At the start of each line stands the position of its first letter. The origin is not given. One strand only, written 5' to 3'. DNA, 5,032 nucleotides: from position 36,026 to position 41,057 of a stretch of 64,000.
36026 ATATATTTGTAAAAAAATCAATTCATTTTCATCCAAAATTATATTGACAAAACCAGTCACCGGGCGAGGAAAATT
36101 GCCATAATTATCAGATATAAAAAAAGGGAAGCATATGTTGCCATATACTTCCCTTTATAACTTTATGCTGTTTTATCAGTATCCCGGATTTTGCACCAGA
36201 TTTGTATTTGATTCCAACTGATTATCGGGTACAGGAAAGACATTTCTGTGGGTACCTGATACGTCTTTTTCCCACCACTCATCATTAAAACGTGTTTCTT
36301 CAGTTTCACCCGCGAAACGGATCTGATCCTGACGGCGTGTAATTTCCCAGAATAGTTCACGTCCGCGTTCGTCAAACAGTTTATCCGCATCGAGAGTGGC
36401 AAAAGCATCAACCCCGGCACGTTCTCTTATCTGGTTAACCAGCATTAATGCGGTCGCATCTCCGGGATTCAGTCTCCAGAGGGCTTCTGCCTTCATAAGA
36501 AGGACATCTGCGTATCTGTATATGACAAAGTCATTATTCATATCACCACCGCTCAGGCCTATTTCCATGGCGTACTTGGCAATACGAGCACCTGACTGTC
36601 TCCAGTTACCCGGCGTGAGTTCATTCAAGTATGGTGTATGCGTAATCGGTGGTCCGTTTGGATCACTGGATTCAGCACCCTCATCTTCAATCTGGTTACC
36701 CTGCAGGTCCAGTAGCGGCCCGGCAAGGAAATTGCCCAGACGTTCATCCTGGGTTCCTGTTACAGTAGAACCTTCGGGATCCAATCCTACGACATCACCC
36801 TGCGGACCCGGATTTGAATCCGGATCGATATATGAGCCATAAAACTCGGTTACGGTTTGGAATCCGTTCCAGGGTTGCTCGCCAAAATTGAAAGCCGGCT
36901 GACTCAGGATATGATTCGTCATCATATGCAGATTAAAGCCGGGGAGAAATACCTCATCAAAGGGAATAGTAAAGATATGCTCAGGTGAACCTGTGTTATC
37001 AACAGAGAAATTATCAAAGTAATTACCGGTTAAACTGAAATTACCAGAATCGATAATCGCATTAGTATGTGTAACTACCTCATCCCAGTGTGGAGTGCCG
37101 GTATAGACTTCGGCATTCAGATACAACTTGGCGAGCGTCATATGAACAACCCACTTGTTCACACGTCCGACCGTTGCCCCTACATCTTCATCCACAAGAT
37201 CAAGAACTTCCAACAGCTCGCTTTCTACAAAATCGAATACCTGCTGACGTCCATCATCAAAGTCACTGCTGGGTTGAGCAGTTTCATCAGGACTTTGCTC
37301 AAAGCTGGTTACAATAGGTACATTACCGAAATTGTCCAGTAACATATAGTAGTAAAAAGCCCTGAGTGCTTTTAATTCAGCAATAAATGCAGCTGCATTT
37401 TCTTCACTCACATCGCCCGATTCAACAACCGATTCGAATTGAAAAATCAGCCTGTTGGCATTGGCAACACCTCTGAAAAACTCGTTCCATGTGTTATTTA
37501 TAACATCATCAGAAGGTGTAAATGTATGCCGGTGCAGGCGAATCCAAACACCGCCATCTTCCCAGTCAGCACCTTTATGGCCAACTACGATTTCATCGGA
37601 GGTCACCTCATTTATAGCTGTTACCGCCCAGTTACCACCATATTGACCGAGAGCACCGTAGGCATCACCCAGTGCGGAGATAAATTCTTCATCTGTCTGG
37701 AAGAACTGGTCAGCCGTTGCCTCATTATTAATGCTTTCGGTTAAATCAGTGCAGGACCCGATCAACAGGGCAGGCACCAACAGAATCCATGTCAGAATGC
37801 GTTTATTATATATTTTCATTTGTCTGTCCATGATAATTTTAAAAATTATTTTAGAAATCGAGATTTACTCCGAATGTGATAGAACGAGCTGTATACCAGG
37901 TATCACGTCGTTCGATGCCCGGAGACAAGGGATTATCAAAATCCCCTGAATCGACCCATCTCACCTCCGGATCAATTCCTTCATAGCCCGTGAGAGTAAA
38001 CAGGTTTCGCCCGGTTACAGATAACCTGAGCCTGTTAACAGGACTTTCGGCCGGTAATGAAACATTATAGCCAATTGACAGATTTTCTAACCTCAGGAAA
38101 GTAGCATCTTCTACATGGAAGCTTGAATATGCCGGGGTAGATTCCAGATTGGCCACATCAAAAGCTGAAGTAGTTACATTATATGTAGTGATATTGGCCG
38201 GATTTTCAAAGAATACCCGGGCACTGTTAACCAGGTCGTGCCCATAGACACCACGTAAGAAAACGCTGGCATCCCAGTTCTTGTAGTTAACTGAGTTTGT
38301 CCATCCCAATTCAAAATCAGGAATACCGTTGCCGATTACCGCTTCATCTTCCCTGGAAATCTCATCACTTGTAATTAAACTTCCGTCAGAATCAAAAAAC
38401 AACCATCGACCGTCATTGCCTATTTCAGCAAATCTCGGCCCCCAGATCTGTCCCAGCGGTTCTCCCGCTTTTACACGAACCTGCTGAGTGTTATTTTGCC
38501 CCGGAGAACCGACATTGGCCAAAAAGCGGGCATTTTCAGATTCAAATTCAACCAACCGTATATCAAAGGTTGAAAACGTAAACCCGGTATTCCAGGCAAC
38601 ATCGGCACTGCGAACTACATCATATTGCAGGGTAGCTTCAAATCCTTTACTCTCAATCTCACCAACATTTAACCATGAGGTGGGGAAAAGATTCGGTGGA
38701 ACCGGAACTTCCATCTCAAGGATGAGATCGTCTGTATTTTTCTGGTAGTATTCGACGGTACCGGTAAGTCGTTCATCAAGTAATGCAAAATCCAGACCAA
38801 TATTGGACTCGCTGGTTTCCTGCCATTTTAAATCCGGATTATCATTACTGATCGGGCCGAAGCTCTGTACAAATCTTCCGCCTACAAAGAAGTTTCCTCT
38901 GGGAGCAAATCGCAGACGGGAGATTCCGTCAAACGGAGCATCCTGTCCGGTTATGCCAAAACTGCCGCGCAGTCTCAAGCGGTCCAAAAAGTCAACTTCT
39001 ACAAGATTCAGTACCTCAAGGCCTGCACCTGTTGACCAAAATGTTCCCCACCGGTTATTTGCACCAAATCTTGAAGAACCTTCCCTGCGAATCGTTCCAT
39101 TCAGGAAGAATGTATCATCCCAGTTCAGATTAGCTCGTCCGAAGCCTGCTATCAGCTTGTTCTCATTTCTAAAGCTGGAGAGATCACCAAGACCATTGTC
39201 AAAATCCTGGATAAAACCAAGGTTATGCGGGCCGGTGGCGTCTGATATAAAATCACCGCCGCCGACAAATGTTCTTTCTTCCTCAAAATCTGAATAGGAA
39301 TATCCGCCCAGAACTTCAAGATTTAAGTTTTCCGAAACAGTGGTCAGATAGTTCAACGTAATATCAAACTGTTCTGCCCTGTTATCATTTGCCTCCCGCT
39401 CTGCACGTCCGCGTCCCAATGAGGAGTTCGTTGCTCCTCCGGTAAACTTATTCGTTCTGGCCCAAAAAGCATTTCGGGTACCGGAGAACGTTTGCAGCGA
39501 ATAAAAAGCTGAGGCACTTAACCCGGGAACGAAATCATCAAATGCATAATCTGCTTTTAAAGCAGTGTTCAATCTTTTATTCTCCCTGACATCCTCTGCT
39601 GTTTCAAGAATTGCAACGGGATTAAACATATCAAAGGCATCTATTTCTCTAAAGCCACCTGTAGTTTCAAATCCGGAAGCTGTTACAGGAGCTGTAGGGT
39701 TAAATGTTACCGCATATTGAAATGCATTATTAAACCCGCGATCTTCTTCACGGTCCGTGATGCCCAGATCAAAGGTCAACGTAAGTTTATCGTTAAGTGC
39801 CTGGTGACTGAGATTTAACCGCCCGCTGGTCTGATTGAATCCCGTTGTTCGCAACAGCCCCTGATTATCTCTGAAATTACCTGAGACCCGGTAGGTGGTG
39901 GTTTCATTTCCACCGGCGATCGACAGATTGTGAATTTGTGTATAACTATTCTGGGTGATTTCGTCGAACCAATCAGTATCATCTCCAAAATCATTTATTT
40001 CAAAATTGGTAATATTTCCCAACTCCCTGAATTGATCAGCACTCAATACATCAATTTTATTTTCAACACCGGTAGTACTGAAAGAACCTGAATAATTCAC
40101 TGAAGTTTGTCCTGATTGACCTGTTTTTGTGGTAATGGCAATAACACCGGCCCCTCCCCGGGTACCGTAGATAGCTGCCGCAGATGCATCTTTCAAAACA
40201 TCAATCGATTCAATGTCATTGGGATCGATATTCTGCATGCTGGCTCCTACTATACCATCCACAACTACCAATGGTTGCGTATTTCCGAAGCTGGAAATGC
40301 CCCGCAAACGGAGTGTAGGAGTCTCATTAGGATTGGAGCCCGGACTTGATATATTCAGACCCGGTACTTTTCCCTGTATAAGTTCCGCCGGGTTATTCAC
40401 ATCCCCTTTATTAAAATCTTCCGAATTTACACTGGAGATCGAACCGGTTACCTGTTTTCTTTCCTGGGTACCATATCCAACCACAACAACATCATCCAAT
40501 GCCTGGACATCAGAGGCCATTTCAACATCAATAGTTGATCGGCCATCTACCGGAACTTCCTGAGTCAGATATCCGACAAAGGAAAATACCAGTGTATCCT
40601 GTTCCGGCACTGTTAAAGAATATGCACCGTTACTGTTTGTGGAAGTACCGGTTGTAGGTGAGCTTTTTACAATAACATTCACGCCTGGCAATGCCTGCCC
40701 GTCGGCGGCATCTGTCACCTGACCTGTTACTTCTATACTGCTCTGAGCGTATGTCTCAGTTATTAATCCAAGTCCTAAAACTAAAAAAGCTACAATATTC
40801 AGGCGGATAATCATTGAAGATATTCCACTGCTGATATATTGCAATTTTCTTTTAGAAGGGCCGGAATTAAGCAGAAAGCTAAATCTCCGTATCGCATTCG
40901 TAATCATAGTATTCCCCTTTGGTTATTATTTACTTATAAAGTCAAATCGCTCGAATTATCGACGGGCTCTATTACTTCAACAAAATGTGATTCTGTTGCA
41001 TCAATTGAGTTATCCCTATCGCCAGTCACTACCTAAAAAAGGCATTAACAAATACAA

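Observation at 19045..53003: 34-kb one-strand SusC/SusD array built around four giant CRTAC1-like (FG-GAP/VCBS + UnbV/ASPIC) lipoproteins, with no recognisable CAZyme and no regulator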

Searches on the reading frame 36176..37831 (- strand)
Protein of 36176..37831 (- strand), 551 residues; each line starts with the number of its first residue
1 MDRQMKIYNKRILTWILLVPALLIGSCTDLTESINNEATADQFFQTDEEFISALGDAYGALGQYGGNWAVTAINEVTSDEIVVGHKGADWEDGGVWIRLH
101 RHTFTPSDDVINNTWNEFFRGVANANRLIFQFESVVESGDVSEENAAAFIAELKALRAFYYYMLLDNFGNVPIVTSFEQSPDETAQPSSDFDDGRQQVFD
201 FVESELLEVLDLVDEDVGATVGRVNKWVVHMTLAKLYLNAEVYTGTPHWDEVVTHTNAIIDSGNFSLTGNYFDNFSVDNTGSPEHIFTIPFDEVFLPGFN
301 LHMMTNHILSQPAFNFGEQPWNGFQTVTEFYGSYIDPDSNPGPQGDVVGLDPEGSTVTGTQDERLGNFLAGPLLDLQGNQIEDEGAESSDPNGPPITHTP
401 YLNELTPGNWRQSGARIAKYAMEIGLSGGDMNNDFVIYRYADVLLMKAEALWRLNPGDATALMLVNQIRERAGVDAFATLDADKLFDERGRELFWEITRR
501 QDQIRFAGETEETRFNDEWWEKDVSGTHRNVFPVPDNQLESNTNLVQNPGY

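Call 3: search_protein_families(library=pfam, proteins=[window:36176-37831:-], max_evalue=0.01)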
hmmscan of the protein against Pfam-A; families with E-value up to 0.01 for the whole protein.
window:36176-37831:- (551 aa): 3 families
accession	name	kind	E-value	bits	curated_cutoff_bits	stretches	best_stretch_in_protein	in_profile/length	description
PF07980.17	SusD_RagB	-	4.2e-27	96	23.1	1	408-551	126-297/297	SusD family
PF14322.12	SusD-like_3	-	2.1e-13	51.4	27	1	95-238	58-191/191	Starch-binding associating with outer membrane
PF12771.13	SusD-like_2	-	1.1e-06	28.2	27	1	106-214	52-151/415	Starch-binding associating with outer membrane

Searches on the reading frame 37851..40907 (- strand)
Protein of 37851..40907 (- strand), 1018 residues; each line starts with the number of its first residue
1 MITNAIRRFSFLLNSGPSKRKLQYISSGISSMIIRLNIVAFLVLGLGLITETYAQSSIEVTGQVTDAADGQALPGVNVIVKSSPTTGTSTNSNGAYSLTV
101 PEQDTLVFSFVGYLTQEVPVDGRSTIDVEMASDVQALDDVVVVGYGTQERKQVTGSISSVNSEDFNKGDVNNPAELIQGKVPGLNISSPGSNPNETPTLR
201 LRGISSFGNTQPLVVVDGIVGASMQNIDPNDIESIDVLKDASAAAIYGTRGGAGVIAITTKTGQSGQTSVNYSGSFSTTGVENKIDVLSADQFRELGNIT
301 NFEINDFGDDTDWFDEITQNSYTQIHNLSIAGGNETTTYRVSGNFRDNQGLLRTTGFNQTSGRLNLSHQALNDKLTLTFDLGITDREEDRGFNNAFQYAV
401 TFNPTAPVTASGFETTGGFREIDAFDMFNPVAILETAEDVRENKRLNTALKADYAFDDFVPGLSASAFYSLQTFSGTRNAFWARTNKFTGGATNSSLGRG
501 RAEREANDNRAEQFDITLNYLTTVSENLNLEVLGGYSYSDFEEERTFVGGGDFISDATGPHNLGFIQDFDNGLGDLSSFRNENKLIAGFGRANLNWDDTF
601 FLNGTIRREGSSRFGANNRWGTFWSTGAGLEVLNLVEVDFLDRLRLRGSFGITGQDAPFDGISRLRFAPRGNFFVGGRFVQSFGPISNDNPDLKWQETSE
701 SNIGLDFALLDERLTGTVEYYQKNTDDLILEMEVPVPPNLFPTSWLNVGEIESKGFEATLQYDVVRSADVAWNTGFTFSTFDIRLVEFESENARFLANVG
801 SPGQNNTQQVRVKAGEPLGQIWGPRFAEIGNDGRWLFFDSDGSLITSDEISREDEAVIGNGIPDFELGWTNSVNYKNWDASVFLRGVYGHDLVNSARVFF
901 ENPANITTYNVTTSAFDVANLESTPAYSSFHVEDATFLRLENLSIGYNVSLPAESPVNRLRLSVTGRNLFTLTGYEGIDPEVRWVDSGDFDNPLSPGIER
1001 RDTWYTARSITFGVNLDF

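Call 4: search_protein_families(library=pfam, proteins=[window:37851-40907:-], max_evalue=0.01)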
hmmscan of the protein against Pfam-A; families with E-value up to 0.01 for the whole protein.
window:37851-40907:- (1018 aa): 4 families
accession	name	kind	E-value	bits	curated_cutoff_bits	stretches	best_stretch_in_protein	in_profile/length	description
PF00593.30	TonB_dep_Rec_b-barrel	-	1.3e-20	75.1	27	1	443-969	58-436/436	TonB dependent receptor-like, beta-barrel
PF13715.12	CarbopepD_reg_2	-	1e-18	67.5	32.2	1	60-142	1-88/88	CarboxypepD_reg-like domain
PF07715.20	Plug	-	2.2e-18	67.2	23.9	1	151-255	3-107/107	TonB-dependent Receptor Plug Domain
PF13620.12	CarboxypepD_reg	-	6.8e-11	42.8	32.3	1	60-130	2-81/82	Carboxypeptidase regulatory-like domain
